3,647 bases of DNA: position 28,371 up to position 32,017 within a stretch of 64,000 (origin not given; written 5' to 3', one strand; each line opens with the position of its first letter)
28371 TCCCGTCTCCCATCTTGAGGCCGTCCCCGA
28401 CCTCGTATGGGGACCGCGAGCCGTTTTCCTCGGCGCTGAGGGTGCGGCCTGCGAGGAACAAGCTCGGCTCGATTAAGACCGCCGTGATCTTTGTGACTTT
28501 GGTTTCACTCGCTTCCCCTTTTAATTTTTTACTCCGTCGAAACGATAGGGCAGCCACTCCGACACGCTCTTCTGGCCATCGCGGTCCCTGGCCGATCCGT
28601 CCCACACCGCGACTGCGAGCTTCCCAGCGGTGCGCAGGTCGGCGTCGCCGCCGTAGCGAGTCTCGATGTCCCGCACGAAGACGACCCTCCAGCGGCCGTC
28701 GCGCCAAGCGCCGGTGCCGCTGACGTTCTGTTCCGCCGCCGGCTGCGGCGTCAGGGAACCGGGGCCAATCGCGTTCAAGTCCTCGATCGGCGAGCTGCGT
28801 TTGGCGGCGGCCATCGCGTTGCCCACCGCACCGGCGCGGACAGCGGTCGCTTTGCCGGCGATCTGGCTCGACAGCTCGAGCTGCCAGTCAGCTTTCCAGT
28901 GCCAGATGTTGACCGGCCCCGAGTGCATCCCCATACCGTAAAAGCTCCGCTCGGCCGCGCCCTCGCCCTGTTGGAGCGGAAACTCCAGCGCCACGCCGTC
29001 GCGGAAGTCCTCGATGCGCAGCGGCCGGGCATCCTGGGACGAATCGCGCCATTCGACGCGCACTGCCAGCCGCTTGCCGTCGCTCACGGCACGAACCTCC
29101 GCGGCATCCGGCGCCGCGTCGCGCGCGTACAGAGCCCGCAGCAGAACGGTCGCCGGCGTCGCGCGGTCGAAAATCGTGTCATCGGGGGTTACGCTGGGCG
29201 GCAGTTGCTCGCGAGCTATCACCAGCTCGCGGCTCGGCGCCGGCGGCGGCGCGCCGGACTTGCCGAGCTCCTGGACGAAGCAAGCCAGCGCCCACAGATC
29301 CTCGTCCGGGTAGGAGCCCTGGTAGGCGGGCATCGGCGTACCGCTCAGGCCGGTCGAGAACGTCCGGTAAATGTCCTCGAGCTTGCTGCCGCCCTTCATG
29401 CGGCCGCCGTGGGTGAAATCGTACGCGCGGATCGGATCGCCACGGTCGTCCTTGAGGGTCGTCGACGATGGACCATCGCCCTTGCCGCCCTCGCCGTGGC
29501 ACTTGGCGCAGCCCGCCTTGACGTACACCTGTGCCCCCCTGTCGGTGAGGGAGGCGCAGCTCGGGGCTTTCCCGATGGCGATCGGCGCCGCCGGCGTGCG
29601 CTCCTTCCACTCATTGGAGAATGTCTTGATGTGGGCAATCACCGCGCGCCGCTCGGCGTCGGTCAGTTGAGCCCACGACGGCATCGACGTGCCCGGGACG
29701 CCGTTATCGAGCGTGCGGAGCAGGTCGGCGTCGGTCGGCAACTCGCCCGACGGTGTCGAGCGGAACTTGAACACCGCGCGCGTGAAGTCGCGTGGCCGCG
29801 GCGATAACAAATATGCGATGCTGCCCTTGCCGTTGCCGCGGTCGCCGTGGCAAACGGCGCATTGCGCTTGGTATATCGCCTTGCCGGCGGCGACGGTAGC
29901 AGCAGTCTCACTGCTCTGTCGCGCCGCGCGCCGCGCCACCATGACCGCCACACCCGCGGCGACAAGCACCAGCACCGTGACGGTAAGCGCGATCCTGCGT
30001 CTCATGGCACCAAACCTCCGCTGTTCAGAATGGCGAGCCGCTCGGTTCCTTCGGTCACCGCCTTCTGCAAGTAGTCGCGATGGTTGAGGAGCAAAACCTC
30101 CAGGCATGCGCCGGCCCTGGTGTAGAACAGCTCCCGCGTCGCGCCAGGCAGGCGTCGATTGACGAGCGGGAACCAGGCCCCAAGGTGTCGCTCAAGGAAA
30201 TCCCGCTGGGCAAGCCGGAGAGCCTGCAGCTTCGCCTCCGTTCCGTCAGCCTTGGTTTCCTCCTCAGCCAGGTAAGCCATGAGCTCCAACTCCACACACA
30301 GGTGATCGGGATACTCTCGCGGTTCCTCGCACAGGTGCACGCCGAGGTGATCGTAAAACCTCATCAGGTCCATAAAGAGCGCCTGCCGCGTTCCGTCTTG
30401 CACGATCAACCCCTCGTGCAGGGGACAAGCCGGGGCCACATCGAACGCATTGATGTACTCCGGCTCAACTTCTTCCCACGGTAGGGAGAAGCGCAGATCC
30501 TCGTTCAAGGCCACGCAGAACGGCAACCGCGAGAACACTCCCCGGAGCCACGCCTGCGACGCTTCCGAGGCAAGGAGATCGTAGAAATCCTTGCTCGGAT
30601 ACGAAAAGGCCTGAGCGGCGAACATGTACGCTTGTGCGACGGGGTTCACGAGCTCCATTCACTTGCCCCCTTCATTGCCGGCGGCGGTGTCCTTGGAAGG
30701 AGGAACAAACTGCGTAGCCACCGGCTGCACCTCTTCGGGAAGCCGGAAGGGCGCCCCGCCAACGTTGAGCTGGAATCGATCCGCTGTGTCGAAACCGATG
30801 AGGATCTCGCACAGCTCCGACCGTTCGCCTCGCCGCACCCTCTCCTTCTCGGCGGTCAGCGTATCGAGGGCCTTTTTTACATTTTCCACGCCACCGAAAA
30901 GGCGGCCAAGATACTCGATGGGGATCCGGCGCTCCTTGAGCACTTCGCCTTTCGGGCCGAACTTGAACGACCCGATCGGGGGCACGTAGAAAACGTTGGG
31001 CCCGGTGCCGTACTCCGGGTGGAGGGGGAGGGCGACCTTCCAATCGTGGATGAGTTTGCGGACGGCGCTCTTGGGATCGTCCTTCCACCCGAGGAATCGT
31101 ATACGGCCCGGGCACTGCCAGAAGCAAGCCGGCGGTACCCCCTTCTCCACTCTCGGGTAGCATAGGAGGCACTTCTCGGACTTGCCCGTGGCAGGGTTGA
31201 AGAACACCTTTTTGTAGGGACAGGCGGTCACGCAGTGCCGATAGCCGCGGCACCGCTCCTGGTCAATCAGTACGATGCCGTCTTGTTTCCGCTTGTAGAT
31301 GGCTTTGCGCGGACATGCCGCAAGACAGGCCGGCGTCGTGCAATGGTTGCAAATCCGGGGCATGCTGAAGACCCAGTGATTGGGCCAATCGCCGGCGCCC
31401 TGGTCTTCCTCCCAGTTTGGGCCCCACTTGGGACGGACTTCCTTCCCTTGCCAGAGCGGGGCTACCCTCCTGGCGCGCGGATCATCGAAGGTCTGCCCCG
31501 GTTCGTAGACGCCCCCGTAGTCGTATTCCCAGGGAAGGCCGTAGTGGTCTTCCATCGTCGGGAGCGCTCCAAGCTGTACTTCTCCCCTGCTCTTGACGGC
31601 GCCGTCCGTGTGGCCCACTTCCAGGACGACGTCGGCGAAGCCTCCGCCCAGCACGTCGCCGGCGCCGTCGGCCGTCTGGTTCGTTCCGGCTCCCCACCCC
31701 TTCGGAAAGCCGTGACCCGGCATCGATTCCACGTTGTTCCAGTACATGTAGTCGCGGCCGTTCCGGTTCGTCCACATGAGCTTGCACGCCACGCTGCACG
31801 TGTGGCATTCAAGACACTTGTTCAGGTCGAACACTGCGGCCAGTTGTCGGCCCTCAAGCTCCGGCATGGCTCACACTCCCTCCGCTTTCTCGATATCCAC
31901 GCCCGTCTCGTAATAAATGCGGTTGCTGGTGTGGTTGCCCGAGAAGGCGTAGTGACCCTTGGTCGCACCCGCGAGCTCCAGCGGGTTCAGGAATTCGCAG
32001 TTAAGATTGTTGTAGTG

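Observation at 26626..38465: Sigma54/two-component-controlled periplasmic type II molybdoenzyme locus with unassignable substrate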

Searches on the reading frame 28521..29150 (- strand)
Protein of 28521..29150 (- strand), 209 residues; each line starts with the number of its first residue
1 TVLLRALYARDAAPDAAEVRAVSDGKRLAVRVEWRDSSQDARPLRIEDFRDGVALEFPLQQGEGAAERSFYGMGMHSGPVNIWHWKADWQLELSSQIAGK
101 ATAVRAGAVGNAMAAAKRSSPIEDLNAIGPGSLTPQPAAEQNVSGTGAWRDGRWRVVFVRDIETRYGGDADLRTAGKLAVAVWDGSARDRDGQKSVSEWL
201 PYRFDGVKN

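Call 85: search_solved_structures(query=window:28521-29150:-, max_evalue=0.01, show_alignments=3)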
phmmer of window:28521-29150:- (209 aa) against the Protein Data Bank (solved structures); distinct sequences matched with E-value up to 0.01: 2.
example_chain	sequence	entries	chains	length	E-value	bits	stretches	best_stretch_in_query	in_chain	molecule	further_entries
7b04_C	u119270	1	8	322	4.1e-28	101.8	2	14-94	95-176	Nitrite oxidoreductase subunit C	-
2ivf_C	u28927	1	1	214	2.1e-12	50.5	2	17-91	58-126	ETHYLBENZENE DEHYDROGENASE GAMMA-SUBUNIT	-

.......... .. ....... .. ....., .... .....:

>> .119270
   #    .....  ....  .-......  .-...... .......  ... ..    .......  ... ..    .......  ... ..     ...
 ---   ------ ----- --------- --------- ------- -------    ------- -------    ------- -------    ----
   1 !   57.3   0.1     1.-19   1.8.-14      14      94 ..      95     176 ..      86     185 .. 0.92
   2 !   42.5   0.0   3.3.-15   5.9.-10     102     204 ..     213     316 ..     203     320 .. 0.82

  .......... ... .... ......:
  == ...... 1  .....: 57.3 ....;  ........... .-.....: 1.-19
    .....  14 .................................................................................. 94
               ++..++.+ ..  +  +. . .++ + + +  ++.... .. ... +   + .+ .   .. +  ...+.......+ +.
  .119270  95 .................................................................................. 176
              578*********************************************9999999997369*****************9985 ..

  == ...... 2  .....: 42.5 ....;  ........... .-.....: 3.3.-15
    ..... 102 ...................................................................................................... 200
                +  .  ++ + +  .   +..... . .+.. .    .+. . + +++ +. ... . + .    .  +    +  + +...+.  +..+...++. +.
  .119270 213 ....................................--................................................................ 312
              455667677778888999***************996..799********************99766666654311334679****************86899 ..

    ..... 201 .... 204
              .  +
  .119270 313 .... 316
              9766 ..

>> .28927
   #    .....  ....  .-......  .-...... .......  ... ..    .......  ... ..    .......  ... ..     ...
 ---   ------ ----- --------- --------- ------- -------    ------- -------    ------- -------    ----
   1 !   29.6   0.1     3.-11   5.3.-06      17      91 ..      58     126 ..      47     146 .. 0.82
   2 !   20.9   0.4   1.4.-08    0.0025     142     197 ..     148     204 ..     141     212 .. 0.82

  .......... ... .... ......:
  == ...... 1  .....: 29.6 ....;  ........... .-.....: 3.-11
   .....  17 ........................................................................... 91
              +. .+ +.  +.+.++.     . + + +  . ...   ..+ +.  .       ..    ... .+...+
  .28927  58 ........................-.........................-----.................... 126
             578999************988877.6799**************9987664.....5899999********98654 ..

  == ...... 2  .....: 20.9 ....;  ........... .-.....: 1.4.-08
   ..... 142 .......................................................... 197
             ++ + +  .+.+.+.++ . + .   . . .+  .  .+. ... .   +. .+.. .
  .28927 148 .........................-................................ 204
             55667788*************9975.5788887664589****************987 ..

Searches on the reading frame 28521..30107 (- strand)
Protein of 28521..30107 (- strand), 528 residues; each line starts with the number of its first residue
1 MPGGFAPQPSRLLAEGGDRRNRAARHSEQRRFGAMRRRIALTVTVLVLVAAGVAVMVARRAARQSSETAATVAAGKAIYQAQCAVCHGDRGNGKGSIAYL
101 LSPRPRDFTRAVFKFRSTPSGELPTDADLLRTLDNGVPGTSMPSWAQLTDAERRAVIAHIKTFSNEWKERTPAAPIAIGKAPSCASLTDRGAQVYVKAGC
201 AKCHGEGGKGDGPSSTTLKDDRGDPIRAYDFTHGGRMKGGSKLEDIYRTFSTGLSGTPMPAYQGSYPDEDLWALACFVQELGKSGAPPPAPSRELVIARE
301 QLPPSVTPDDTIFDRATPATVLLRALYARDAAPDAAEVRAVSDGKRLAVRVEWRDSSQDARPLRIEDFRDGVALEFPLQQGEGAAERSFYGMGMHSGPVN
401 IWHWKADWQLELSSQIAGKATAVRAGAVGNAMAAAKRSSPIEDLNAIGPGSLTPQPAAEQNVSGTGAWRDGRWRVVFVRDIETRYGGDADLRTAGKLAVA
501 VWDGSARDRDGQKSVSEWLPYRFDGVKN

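Call 4: search_protein_families(library=pfam, proteins=[window:28521-30107:-])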
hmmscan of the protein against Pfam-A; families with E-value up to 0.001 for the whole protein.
window:28521-30107:- (528 aa): 3 families
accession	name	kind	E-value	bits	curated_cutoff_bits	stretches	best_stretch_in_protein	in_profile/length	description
PF09459.16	EB_dh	-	5.3e-24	86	33.3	1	334-514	30-236/236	Ethylbenzene dehydrogenase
PF13442.11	Cytochrome_CBB3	-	5.4e-24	84.7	27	2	71-160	2-68/68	Cytochrome C oxidase, cbb3-type, subunit III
PF00034.26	Cytochrom_C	-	8.5e-24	85.1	21.3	2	189-281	2-89/90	Cytochrome c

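Call 5: search_protein_families(library=ncbifam, proteins=[window:28521-30107:-])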
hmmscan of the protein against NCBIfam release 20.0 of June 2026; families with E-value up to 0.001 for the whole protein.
window:28521-30107:- (528 aa): 11 families
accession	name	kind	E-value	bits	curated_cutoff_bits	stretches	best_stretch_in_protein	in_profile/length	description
TIGR03477.1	DMSO_red_II_gam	subfamily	3.5e-34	118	169.85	1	334-523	47-206/206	DMSO reductase family type II enzyme, heme b subunit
NF042980.1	EthbenzDh_ebdC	equivalog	1.5e-16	60.5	400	2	335-423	57-138/214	ethylbenzene dehydrogenase subunit gamma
NF011054.0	PRK14486.1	equivalog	3e-15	56.5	447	2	61-162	204-289/294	putative bifunctional cbb3-type cytochrome c oxidase subunit II/cytochrome c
TIGR00782.1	ccoP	equivalog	5.7e-15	55.4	179.95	2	180-283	195-283/285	cytochrome-c oxidase, cbb3-type subunit III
NF033864.1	cytochrome579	equivalog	6.2e-11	42.4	280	1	66-118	43-97/179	cytochrome 579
NF050122.1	bc1_QcrC_actin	exception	8.6e-11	41.6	200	1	36-94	2-63/253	cytochrome bc1 complex diheme cytochrome c subunit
NF045930.1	Cytc6PetJCyano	equivalog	2.2e-07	30.8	135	0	50-92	6-48/110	cytochrome c6 PetJ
NF045773.1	cytochro_C550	exception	4.6e-06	26.6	125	0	45-94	20-71/118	cytochrome c550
NF045774.1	cytochro_C551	exception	8.2e-06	25.7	118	0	41-93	9-60/110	cytochrome c551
NF049874.1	PdsA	exception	5.2e-05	23.2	330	0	175-211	106-142/198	periplasmic diheme shuttle PdsA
TIGR03806.1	chp_HNE_0200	subfamily_domain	0.00042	19.6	313.3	0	57-113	195-251/314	SO2930 family diheme c-type cytochrome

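Call 7: search_solved_structures(query=window:28521-30107:-, max_evalue=0.001)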
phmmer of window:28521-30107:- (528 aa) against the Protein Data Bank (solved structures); distinct sequences matched with E-value up to 0.001: 10.
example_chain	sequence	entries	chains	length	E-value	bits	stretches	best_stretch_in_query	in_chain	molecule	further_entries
6h5l_B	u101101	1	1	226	1.3e-53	185.6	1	73-281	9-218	Conserved hypothetical cytochrome protein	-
7b04_C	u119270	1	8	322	1.3e-26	96.5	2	333-413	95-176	Nitrite oxidoreductase subunit C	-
2ivf_C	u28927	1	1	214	4.1e-11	45.4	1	336-412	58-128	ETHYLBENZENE DEHYDROGENASE GAMMA-SUBUNIT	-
6lod_E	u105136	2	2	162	7.9e-07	31.2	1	72-162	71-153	Cytochrome c domain-containing protein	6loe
9wcx_U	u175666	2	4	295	6.6e-05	24.9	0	20-91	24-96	Cytochrome bc1 complex cytochrome c subunit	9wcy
6f0k_E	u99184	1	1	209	0.0001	24.3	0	68-98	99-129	Quinol:cytochrome c oxidoreductase monoheme cytochrome subunit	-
9vr0_A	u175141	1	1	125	0.00011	24.1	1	182-284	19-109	Cytochrome c552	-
7o9u_A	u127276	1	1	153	0.0002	23.3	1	182-284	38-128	Cytochrome c552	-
9g83_v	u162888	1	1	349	0.00047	22.1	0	177-282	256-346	Cbb3-type cytochrome c oxidase subunit CcoP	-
6adq_C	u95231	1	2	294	0.00065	21.6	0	22-91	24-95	Cytochrome bc1 complex cytochrome c subunit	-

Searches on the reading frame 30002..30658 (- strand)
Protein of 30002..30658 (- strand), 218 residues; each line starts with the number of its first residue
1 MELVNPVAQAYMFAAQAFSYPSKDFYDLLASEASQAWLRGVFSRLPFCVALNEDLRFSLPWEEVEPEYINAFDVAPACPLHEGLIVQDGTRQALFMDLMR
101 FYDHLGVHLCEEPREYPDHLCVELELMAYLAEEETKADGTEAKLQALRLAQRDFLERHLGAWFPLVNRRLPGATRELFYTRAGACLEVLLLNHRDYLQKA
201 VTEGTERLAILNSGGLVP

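Call 4: search_protein_families(library=pfam, proteins=[window:30002-30658:-])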
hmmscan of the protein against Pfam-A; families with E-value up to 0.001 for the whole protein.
window:30002-30658:- (218 aa): 1 family
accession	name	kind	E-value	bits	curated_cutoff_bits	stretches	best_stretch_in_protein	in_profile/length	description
PF02613.20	Nitrate_red_del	-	7.3e-20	71.9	22.2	1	60-165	24-133/136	Nitrate reductase delta subunit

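Call 5: search_protein_families(library=ncbifam, proteins=[window:30002-30658:-])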
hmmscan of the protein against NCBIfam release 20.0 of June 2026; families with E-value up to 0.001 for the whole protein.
window:30002-30658:- (218 aa): 4 families
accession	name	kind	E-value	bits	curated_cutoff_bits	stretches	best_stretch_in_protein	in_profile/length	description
TIGR03482.1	DMSO_red_II_cha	subfamily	8.8e-37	127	152.3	1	9-199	4-194/197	DMSO reductase family type II enzyme chaperone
NF042981.1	EthbenzDh_ebdD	equivalog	1.2e-18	67.6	360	1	8-180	20-198/222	ethylbenzene dehydrogenase subunit delta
NF003442.0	PRK04976.1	equivalog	1.1e-06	28.7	132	1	98-189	115-200/211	molecular chaperone TorD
TIGR00684.1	narJ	equivalog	8e-05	22.7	59.35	1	53-138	38-121/152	nitrate reductase molybdenum cofactor assembly chaperone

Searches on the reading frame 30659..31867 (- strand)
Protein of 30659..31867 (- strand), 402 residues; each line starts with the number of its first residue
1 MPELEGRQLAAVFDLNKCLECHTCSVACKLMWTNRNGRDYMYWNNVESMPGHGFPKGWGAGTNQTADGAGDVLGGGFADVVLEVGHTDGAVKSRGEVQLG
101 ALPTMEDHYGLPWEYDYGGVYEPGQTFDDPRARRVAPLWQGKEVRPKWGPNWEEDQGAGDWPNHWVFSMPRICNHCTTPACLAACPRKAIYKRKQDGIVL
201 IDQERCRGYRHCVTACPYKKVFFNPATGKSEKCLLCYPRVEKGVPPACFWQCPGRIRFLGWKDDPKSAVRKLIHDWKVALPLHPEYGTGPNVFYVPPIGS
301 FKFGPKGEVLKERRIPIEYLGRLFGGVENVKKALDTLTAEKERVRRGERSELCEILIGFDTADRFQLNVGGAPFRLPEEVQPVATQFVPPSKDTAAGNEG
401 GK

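Call 4: search_protein_families(library=pfam, proteins=[window:30659-31867:-])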
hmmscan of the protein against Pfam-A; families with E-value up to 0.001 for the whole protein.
window:30659-31867:- (402 aa): 6 families
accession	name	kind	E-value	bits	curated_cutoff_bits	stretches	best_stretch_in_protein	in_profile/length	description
PF13247.11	Fer4_11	-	9.4e-32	109.6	26.2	1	168-260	5-98/100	4Fe-4S dicluster domain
PF13237.11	Fer4_10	-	1.6e-09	38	25.5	1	169-217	5-53/53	4Fe-4S dicluster domain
PF12838.12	Fer4_7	-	1.6e-08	35.3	27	1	173-219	2-51/52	4Fe-4S dicluster domain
PF12797.12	Fer4_2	-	4e-06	26.9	24.5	0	12-29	4-21/22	4Fe-4S binding domain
PF13187.11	Fer4_9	-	0.00013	22.4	27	0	173-219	2-50/52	4Fe-4S dicluster domain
PF12837.12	Fer4_6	-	0.00018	21.7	25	0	198-218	1-21/24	4Fe-4S binding domain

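Call 5: search_protein_families(library=ncbifam, proteins=[window:30659-31867:-])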
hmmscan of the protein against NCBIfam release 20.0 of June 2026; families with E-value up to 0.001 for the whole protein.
window:30659-31867:- (402 aa): 33 families (the best 25 are shown)
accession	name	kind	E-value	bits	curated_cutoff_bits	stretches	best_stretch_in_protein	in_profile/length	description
TIGR03478.1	DMSO_red_II_bet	subfamily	1.1e-134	448.5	480.7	1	7-365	2-321/321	DMSO reductase family type II enzyme, iron-sulfur subunit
NF042979.1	EthbenzDh_ebdB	equivalog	2.1e-116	388.7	740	2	92-366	77-344/354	ethylbenzene dehydrogenase subunit beta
TIGR01660.1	narH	equivalog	2.5e-82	276.9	524.05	2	8-260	6-270/492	nitrate reductase subunit beta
NF011569.0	PRK14993.1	equivalog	2.3e-38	132.1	416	1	169-295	96-222/244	tetrathionate reductase subunit TtrB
NF041715.1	arsenate_red_ArrB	equivalog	1.8e-34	119.3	450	2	156-226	40-109/233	arsenate respiratory reductase iron-sulfur subunit ArrB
NF045797.1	DsrO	equivalog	5.8e-32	111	200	1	166-295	96-234/235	sulfate reduction electron transfer complex DsrMKJOP subunit DsrO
TIGR02951.1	DMSO_dmsB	equivalog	5.1e-31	107.9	214.1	1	148-256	40-147/161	DMSO/selenate family reductase complex B subunit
TIGR03149.1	cyt_nit_nrfC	equivalog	2.1e-27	96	377.6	1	158-296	79-217/225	cytochrome c nitrite reductase Fe-S protein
TIGR01582.1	FDH-beta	equivalog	5.3e-22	78.2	334.7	1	171-277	91-197/283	formate dehydrogenase subunit beta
NF008134.0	PRK10882.1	equivalog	2.4e-21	76.1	263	1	169-264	109-210/329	hydrogenase 2 operon protein HybA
NF045715.1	sulf_resp_HmcB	equivalog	1.7e-18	66.8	420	1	172-264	106-200/307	sulfate respiration complex iron-sulfur protein HmcB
NF041782.1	mnquin_red_QrcC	equivalog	1.2e-16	61.1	400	1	160-224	52-119/239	menaquinone reductase iron-sulfur cluster-binding subunit QrcC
NF007382.0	PRK09898.1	equivalog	4.7e-15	55.7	213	1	169-238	119-188/208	ferredoxin-like protein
NF038355.1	FDH3_beta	equivalog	2.5e-12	47.2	240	1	169-236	50-121/180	formate dehydrogenase FDH3 subunit beta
NF045766.1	PhenlGlyoxDHPadI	equivalog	7.1e-10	38.2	700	1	172-253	54-129/443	NADH-dependent phenylglyoxylate dehydrogenase subunit beta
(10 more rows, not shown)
